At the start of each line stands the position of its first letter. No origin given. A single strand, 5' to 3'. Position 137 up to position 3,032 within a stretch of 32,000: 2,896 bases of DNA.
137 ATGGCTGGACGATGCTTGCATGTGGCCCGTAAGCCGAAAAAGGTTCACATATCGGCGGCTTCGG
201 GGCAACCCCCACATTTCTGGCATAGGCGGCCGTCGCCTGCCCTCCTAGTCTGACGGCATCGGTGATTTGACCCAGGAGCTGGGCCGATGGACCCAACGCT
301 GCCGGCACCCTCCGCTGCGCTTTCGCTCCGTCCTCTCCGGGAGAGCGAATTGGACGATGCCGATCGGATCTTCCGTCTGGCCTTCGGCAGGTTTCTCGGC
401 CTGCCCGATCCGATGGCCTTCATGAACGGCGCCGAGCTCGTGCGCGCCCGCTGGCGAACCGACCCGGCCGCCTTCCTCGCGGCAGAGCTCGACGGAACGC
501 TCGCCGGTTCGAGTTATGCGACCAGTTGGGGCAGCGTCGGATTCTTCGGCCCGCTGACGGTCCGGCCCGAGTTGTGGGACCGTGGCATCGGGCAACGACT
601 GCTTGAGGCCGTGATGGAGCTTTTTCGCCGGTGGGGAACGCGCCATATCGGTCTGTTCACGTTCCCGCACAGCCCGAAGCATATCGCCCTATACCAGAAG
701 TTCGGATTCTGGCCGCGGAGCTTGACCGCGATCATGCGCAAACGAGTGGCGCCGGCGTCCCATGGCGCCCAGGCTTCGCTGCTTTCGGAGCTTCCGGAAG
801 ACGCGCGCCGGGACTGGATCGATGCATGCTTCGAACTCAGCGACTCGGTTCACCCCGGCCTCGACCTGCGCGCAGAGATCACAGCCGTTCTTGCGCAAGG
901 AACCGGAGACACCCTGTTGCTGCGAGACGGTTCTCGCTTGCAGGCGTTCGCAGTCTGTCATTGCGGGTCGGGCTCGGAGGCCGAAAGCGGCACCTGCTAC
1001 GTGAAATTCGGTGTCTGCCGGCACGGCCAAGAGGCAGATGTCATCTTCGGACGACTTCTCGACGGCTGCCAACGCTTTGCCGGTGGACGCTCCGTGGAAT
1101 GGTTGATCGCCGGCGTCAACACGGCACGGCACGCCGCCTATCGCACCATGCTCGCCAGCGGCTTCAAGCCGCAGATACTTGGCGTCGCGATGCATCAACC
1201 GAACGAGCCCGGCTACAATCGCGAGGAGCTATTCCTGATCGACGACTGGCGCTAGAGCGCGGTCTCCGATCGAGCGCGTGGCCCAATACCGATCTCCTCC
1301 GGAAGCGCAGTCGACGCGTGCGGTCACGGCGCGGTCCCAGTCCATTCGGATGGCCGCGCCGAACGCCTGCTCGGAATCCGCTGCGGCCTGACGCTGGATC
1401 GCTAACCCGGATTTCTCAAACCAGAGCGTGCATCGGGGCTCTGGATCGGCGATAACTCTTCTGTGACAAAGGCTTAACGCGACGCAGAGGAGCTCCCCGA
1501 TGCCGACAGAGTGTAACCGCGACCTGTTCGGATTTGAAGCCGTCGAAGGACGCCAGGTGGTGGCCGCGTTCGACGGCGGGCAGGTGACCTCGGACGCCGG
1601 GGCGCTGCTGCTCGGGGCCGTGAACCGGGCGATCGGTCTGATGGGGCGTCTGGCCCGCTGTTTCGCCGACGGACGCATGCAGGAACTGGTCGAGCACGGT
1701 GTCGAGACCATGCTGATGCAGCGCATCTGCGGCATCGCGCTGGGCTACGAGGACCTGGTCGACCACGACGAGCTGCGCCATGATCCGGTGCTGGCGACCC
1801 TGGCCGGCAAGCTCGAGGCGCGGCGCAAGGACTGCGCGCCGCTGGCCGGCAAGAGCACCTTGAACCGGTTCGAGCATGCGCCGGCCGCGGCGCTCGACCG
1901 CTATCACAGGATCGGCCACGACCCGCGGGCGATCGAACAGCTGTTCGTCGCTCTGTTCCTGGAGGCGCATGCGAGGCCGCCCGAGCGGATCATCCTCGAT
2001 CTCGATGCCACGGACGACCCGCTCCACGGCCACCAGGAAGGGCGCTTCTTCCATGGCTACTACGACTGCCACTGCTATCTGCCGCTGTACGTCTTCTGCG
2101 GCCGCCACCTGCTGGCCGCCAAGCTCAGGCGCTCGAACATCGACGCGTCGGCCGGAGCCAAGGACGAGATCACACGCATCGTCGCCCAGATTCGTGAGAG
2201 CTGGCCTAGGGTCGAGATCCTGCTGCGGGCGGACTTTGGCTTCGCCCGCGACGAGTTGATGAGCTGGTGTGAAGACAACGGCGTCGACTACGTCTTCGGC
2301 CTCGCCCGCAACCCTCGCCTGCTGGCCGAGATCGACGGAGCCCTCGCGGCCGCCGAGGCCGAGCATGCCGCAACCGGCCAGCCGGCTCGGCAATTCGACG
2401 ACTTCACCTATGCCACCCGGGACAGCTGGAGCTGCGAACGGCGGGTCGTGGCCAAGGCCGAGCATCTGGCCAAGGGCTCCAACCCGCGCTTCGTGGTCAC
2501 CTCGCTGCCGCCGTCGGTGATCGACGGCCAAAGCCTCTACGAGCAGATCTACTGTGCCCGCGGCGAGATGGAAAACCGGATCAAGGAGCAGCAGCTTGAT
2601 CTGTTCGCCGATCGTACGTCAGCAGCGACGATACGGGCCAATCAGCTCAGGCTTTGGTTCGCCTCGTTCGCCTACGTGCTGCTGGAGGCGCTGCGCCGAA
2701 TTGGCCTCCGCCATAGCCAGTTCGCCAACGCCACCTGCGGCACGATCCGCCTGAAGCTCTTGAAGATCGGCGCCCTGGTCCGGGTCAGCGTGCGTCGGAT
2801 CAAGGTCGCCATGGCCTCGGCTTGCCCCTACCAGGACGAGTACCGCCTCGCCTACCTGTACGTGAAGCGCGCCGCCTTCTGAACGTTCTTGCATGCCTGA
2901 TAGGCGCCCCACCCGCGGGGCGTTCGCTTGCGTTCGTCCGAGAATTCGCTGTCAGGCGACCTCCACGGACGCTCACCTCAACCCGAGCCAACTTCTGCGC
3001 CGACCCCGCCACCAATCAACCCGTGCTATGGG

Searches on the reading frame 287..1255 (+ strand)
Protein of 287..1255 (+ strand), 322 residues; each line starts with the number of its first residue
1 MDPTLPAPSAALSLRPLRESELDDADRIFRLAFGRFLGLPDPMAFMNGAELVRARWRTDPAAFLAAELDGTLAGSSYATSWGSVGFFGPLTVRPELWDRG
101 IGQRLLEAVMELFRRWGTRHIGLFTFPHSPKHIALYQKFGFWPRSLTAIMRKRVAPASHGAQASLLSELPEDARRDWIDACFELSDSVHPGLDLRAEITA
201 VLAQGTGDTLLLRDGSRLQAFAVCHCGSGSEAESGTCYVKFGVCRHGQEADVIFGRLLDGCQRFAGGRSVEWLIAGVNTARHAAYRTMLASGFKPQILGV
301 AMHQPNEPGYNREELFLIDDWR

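Call 84: search_protein_families(library=pfam, proteins=[window:287-1255:+], max_evalue=0.00001)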
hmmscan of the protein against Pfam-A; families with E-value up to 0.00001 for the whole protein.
window:287-1255:+ (322 aa): 2 families
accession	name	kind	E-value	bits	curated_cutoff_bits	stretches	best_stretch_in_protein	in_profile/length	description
PF00583.31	Acetyltransf_1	-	1.1e-13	51.9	20.7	1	54-141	26-116/116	Acetyltransferase (GNAT) family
PF13508.13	Acetyltransf_7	-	6.4e-08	33.3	27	1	61-141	3-82/84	Acetyltransferase (GNAT) domain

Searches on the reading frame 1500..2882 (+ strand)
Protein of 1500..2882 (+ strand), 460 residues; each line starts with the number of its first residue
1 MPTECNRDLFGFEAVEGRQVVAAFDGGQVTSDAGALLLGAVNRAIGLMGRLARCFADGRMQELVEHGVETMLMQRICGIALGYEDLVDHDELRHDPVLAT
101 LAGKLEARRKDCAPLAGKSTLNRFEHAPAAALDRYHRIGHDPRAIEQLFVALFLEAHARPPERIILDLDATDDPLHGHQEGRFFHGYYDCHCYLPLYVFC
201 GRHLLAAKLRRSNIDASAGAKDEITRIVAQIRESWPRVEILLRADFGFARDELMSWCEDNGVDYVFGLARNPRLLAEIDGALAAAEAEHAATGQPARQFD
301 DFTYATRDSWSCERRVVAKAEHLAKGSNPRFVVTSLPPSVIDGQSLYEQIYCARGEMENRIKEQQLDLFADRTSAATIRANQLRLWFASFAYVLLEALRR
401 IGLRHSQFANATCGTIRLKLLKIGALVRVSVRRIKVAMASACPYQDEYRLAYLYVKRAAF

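Call 84: search_protein_families(library=pfam, proteins=[window:1500-2882:+], max_evalue=0.00001)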
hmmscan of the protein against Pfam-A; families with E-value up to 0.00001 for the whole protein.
window:1500-2882:+ (460 aa): 2 families
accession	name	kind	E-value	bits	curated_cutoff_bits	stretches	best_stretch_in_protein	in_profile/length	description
PF13701.12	DDE_Tnp_1_4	-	2.6e-154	514.1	34.7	1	13-457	2-432/435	Transposase DDE domain group 1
PF01609.27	DDE_Tnp_1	-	4.2e-14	53.2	23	1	162-394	3-200/200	Transposase DDE domain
